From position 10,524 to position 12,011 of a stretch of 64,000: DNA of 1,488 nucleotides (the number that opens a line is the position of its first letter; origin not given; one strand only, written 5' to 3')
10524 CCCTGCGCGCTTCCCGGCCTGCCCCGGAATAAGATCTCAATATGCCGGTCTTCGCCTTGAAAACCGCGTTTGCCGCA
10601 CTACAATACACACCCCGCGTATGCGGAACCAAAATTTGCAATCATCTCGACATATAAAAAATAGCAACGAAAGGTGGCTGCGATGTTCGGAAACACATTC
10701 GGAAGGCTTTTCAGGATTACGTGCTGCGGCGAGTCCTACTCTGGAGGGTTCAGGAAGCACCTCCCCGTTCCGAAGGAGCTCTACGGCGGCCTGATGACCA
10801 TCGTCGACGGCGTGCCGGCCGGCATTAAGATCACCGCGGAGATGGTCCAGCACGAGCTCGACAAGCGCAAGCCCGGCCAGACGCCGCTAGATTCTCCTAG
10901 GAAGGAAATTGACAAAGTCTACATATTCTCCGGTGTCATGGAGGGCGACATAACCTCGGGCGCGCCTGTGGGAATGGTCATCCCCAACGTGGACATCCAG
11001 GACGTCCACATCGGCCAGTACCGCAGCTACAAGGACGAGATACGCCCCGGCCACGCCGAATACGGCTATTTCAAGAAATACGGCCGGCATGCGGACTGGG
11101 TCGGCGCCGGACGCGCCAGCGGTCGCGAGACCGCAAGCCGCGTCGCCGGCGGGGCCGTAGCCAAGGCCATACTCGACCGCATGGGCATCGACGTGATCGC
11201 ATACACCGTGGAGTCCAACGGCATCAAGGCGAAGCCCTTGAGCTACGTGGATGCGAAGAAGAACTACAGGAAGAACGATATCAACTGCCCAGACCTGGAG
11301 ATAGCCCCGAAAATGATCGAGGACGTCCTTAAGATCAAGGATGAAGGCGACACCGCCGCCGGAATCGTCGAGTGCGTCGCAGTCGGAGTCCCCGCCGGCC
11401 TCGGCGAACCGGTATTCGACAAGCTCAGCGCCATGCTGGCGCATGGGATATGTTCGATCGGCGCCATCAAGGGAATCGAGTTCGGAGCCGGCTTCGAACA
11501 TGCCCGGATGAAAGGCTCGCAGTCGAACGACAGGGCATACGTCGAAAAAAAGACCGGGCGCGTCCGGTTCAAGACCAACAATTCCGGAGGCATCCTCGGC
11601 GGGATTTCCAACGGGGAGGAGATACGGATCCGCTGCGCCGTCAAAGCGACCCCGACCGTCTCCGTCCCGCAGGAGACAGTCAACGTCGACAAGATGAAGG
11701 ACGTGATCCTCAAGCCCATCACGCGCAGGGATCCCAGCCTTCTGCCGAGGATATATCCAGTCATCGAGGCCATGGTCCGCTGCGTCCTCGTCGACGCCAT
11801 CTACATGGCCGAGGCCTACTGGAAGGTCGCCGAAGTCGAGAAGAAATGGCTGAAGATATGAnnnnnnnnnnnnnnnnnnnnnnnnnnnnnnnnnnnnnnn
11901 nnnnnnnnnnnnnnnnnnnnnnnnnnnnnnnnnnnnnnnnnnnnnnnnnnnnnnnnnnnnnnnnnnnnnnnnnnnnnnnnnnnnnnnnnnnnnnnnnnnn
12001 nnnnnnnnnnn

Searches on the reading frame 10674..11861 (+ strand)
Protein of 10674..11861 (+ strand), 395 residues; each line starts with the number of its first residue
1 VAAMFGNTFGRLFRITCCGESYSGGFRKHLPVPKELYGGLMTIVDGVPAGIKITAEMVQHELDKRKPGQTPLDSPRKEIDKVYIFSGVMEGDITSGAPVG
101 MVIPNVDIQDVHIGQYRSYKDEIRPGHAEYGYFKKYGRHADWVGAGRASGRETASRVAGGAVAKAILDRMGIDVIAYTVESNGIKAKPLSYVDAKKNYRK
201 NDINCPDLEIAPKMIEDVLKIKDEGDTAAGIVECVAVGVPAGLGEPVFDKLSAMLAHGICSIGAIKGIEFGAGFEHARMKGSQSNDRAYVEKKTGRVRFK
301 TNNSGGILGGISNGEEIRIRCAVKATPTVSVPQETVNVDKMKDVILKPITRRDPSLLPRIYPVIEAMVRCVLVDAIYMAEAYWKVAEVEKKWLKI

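Call 11: search_protein_families(library=pfam, proteins=[window:10674-11861:+])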
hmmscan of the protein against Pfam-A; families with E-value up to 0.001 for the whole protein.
window:10674-11861:+ (395 aa): 1 family
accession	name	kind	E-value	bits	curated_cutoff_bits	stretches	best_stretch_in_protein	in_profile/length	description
PF01264.26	Chorismate_synt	-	4.5e-108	361.3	27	1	40-376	14-326/327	Chorismate synthase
